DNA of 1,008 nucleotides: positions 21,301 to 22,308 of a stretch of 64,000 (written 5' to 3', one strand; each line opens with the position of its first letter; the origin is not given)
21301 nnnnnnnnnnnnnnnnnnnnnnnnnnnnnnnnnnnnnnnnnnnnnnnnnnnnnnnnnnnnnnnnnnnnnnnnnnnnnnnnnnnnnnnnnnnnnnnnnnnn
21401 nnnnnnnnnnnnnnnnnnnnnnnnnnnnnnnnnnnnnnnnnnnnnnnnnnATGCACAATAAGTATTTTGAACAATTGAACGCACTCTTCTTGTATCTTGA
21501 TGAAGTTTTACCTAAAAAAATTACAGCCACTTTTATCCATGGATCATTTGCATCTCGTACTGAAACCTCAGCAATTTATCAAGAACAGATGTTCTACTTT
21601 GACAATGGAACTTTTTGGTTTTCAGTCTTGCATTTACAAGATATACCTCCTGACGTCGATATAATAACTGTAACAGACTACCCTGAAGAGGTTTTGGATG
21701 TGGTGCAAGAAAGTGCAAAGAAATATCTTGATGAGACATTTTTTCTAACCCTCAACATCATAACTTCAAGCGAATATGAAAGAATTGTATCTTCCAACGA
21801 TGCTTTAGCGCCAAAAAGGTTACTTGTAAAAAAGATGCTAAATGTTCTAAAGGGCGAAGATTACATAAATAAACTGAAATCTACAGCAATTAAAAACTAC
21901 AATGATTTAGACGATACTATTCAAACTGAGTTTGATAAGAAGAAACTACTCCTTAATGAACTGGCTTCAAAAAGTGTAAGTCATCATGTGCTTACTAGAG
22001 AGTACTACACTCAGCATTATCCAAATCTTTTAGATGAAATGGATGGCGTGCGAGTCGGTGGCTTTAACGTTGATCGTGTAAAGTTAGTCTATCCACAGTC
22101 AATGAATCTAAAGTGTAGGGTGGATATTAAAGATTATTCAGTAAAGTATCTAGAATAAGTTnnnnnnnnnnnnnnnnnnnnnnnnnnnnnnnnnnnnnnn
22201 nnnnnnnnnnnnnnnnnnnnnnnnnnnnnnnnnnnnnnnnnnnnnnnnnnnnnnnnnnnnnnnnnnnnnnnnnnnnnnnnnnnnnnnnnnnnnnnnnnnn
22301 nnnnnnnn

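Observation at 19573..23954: Tight operon: HprK-like P-loop kinase, SDR epimerase, NTase-like, GT4 glycosyltransferase, HD hydrolase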

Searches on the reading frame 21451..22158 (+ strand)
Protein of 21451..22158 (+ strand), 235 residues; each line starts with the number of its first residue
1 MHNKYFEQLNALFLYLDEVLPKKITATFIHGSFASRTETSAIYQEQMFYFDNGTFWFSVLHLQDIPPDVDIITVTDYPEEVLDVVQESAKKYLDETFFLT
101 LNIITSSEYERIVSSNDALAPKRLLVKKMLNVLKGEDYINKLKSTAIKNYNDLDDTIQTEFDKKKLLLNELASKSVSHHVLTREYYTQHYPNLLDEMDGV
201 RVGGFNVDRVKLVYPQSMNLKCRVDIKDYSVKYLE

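Call 3: search_protein_families(library=pfam, proteins=[window:21451-22158:+], max_evalue=0.1)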
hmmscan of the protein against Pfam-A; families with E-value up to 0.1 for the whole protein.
window:21451-22158:+ (235 aa): 0 families

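Call 4: search_protein_families(library=ncbifam, proteins=[window:21451-22158:+], max_evalue=0.1)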
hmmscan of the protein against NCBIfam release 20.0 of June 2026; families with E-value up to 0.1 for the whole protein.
window:21451-22158:+ (235 aa): 0 families

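Call 6: find_homologous_proteins(query=window:21451-22158:+)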
Query window:21451-22158:+ (235 aa): 7 proteins with E <= 0.001 among 283 candidates.
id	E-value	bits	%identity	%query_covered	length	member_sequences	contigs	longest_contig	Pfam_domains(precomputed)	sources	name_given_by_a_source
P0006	2.1e-150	516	100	100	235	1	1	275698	-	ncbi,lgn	-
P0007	5.0e-138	476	91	100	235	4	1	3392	-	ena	-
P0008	6.8e-137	472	91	100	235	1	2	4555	-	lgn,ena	-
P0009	1.5e-136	471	91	100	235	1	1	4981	-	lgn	-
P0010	1.5e-135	468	89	100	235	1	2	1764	-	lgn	-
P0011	5.9e-113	394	74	100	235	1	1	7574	-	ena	-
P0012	6.4e-94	332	94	70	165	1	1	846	-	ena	-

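Call 27: predict_structure(alignment_id=A3)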
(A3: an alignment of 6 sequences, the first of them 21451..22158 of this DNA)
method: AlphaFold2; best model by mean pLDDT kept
length: 235 residues; sequences in the alignment: 6
mean_pLDDT: 41.4   pTM: 0.36
mean pLDDT of the five models: 41.4, 36.7, 35.1, 34.8, 34.3
residues with pLDDT >= 90: 0; 70-90: 1; 50-70: 60; < 50: 174
segments of 3 or more residues with pLDDT < 50: 21-69, 73-77, 121-123, 125-161, 163-235
pLDDT, mean of each block of 10 residues (from residue 1): 52 58 36 26 31 31 42 52 63 60 55 51 45 37 36 40 43 30 42 39 33 34 25 24
secondary structure, 60 per line:
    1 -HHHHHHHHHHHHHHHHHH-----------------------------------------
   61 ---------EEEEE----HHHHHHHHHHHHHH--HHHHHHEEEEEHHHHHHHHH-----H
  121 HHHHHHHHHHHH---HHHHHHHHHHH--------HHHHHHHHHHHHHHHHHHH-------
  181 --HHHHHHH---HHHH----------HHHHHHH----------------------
elements in order: H2-19 E70-74 H79-92 H95-100 E101-105 H106-114 H120-132 H136-146 H155-173 H183-189 H193-196 H207-213

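Call 29: search_protein_families(library=pfam, proteins=[window:21451-22158:+, P0011], max_evalue=10)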
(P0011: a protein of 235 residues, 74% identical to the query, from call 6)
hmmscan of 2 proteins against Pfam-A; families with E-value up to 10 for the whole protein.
window:21451-22158:+ (235 aa): 0 families

P0011 (235 aa): 1 family
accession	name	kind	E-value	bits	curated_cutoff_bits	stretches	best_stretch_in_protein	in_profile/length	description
PF22014.2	DUF6932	-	0.017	16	27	1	5-80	34-81/142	Family of unknown function (DUF6932)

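Call 32: search_solved_structures(query=A4, max_evalue=10, show_alignments=3)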
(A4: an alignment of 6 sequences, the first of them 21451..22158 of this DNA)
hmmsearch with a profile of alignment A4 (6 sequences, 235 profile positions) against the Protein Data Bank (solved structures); distinct sequences matched with E-value up to 10: 4.
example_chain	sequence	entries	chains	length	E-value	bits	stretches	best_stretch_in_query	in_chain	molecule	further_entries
7adj_A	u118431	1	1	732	0.11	15.4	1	126-188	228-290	Putative immunoglobulin-blocking virulence protein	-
7adk_A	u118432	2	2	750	0.11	15.4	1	126-188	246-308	Putative immunoglobulin-blocking virulence protein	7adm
1ois_A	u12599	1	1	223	0.53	13.1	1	141-228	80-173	DNA TOPOISOMERASE I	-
3lpm_A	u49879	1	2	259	1.2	12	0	124-169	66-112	Putative methyltransferase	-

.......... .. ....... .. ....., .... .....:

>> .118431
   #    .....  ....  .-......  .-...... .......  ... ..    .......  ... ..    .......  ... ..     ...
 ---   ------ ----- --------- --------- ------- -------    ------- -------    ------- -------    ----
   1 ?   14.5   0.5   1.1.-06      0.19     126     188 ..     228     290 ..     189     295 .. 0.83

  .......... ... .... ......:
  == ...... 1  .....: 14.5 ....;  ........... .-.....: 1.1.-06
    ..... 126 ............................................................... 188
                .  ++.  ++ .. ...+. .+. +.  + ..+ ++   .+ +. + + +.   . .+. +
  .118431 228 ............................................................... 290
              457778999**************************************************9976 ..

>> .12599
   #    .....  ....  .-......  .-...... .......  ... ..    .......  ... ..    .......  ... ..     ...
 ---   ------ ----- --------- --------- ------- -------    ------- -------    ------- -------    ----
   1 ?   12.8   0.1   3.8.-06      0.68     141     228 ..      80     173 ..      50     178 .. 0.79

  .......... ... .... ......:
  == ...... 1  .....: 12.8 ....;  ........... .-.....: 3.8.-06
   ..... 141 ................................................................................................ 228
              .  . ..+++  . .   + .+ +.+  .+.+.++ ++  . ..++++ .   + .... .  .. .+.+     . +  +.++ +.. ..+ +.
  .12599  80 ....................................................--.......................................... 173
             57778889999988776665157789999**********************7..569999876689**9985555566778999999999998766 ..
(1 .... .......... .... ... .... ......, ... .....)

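Call 33: search_protein_families(library=padloc, proteins=[window:21451-22158:+], max_evalue=0.01)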
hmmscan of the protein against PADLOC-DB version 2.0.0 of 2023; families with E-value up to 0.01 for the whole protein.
window:21451-22158:+ (235 aa): 0 families

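Call 34: search_protein_families(library=phrogs, proteins=[window:21451-22158:+], max_evalue=0.01)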
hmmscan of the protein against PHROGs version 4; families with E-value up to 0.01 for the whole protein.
window:21451-22158:+ (235 aa): 0 families

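Call 41: search_protein_representatives(alignment_id=A3)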
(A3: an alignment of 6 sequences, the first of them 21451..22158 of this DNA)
Query: 6 sequences, 235 profile positions. Proteins with E-value up to 0.001 (for the whole library): 35; up to 1e-10: 26; up to 1e-30: 5. The best 35 are listed.
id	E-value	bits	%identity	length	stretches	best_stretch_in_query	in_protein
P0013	4.0e-72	259.0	-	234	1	1-235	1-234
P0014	6.3e-54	199.4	-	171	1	65-234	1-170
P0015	2.2e-40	155.1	-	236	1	1-234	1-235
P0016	1.0e-35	139.8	-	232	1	9-235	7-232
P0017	1.8e-34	135.7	-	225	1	7-226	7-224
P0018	7.7e-28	114.0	-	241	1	12-233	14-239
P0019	2.8e-25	105.6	-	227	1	24-227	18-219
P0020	4.7e-25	104.9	-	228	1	7-229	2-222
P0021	3.8e-24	101.9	-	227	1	12-233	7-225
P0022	4.6e-23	98.4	-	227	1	20-231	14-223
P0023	1.9e-22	96.4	-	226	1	23-227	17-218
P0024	2.2e-22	96.2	-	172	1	3-169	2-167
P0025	3.2e-22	95.7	-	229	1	16-229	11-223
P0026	6.1e-21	91.5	-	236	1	22-234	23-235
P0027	8.5e-21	91.0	-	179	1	57-235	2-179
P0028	1.6e-18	83.5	-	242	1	24-225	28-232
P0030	8.0e-18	81.3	-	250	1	23-223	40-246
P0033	5.6e-17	78.5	-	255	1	24-227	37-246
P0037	8.1e-13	64.9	-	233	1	10-228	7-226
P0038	2.6e-11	60.0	-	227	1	26-226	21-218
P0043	4.1e-06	42.9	-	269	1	27-221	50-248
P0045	1.3e-05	41.3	-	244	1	17-227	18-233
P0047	2.3e-04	37.2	-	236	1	20-232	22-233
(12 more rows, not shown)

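Call 44: search_protein_families(library=pfam, alignment_id=A5, max_evalue=1)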
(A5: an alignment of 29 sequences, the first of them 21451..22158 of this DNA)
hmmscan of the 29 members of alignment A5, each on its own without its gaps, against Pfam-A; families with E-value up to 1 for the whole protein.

A. member 1, window:21451-22158:+ (235 aa): 0 families

B. families by the number of members that match (of 29 scanned): 24 families
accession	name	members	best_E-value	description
PF18765.7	Polbeta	12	9.6e-05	Polymerase beta, Nucleotidyltransferase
PF25263.1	DUF7863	2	0.11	Domain of unknown function (DUF7863)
PF22014.2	DUF6932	2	0.16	Family of unknown function (DUF6932)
PF14433.11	SUKH-3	1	0.0054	SUKH-3 immunity protein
PF22975.2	EPS8_2nd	1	0.0083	EPS8 spectrin-like domain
PF01909.29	NTP_transf_2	1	0.0094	Nucleotidyltransferase domain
PF14091.12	DUF4269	1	0.017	Domain of unknown function (DUF4269)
PF17010.10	DUF5092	1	0.034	Domain of unknown function (DUF5092)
PF17363.7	DUF5388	1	0.041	Family of unknown function (DUF5388)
PF07776.21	zf-AD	1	0.052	Zinc-finger associated domain (zf-AD)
PF21784.3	Bflower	1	0.064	4-fold beta flower protein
PF10239.14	DUF2465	1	0.065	Protein of unknown function (DUF2465)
PF17852.6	Dynein_AAA_lid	1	0.078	Dynein heavy chain AAA lid domain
PF24052.1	Phage_lipoprotein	1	0.083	Phage lipoprotein family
PF20986.2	DUF6849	1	0.1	Domain of unknown function (DUF6849)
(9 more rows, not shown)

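Call 45: search_solved_structures(query=A5, max_evalue=10, show_alignments=4)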
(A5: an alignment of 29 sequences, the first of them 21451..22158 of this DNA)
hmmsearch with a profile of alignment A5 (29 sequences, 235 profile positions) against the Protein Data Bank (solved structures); distinct sequences matched with E-value up to 10: 0.

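Call 46: find_homologous_proteins(query=A5, max_evalue=0.001)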
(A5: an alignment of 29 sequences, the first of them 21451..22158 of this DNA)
Query A5 (29 sequences) (235 aa, profile of the alignment): 10 proteins with E <= 0.001 among 4545 candidates.
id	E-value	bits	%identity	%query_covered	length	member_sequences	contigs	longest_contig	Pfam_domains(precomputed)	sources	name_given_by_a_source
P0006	3.1e-69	251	100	100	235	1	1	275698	-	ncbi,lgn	-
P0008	2.2e-68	248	91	100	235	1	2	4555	-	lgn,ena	-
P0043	8.1e-68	246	21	61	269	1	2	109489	-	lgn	-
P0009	8.5e-68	246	91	100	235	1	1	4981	-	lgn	-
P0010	6.6e-67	243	89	100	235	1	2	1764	-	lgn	-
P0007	6.8e-67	243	91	100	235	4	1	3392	-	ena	-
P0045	2.8e-66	241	23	87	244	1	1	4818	-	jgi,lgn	jgi:hypothetical protein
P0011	1.2e-65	239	74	100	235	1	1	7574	-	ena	-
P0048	2.6e-57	212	25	86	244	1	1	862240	-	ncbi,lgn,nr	ncbi:MAG: hypothetical protein KatS3mg085_750 [Candidatus Dojkabacteria bacterium]|nr:MAG: hypotheti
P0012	8.7e-45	171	94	70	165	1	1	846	-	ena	-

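Call 47: find_encoding_contigs(protein=P0043, flank=8000, max_places=2)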
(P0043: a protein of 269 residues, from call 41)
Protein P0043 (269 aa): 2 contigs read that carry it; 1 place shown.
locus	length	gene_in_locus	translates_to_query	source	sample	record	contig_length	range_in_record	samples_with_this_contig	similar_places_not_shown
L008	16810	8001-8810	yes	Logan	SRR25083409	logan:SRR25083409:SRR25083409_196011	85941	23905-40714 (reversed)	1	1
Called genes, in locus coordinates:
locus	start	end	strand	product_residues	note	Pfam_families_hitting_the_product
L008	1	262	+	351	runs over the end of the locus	-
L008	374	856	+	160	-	PF02559:CarD_TRCF_RID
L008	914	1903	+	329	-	PF01972:SDH_protease (weak), PF00574:CLP_protease, PF25145:NfeD1b_N, PF01343:Peptidase_S49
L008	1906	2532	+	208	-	PF27462:RecX_N, PF21982:RecX_HTH1 (weak), PF02631:RecX_HTH2 (weak), PF21981:RecX_HTH3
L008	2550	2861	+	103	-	PF13560:HTH_31 (weak), PF12844:HTH_19 (weak), PF01381:HTH_3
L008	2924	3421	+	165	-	PF01245:Ribosomal_L19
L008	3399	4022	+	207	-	PF01351:RNase_HII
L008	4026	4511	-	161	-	PF01467:CTP_transf_like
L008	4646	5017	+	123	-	PF08378:NERD (weak), PF02021:UPF0102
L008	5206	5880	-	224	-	-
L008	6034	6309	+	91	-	-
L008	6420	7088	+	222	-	PF02698:DUF218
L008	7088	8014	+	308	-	PF01408:GFO_IDH_MocA (weak), PF22725:GFO_IDH_MocA_C3 (weak)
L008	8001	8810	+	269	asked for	-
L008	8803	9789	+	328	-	-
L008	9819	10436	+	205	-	PF00293:NUDIX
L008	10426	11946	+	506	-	PF00732:GMC_oxred_N, PF01266:DAO (faint), PF07992:Pyr_redox_2 (faint), PF05199:GMC_oxred_C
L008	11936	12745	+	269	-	PF00903:Glyoxalase (faint), PF13669:Glyoxalase_4 (faint)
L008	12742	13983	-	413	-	PF01663:Phosphodiest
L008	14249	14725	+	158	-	PF02600:DsbB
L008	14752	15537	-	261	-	PF19420:DDAH_eukar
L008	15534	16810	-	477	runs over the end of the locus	PF02934:GatB_N, PF02637:GatB_Yqey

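Call 48: find_encoding_contigs(protein=P0048, flank=8000, max_places=2)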
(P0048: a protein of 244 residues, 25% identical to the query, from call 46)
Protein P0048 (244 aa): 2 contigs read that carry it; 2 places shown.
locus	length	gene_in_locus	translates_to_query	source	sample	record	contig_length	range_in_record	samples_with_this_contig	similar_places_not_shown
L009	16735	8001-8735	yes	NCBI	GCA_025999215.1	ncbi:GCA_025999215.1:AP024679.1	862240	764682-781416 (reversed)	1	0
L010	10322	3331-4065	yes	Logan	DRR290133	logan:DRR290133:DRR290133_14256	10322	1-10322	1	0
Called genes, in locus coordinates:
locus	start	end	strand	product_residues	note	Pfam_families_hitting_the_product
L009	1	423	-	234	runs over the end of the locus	PF02578:Cu-oxidase_4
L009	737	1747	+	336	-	PF13620:CarboxypepD_reg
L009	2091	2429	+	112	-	PF00925:GTP_cyclohydro2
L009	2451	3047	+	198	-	PF01928:CYTH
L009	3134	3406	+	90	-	-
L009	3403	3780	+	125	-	-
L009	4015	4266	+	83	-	-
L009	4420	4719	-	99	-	-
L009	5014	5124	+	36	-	-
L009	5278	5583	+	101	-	-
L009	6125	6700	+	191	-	PF13580:SIS_2, PF01380:SIS (faint)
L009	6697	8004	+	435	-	PF01565:FAD_binding_4, PF04030:ALO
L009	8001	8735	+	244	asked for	-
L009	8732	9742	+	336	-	-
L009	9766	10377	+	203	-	PF00293:NUDIX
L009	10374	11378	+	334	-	PF00535:Glycos_transf_2, PF13641:Glyco_tranf_2_3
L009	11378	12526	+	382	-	PF13692:Glyco_trans_1_4, PF13524:Glyco_trans_1_2 (weak), PF00534:Glycos_transf_1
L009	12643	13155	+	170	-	PF20408:Abhydrolase_11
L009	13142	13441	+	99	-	PF00293:NUDIX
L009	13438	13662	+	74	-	-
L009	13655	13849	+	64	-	PF01725:Ham1p_like (weak)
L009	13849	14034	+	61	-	PF01725:Ham1p_like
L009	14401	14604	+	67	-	-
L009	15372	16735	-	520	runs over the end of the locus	-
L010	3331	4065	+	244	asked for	-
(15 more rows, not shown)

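Call 49: find_encoding_contigs(protein=P0045, flank=8000, max_places=2)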
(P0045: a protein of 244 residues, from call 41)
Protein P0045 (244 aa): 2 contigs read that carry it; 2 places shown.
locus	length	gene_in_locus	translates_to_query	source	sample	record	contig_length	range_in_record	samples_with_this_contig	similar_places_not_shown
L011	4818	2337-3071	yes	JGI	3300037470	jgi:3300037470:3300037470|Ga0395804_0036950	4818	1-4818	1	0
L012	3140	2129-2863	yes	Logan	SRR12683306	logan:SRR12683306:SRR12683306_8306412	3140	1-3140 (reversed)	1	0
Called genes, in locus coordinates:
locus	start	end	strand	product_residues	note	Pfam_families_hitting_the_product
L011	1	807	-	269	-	?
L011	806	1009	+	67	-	-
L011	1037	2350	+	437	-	PF01565:FAD_binding_4, PF04030:ALO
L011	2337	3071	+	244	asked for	-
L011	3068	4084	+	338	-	-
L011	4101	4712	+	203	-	PF00293:NUDIX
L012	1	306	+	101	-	?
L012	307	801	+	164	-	-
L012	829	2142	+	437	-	PF01565:FAD_binding_4, PF04030:ALO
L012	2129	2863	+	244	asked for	-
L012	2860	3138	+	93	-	?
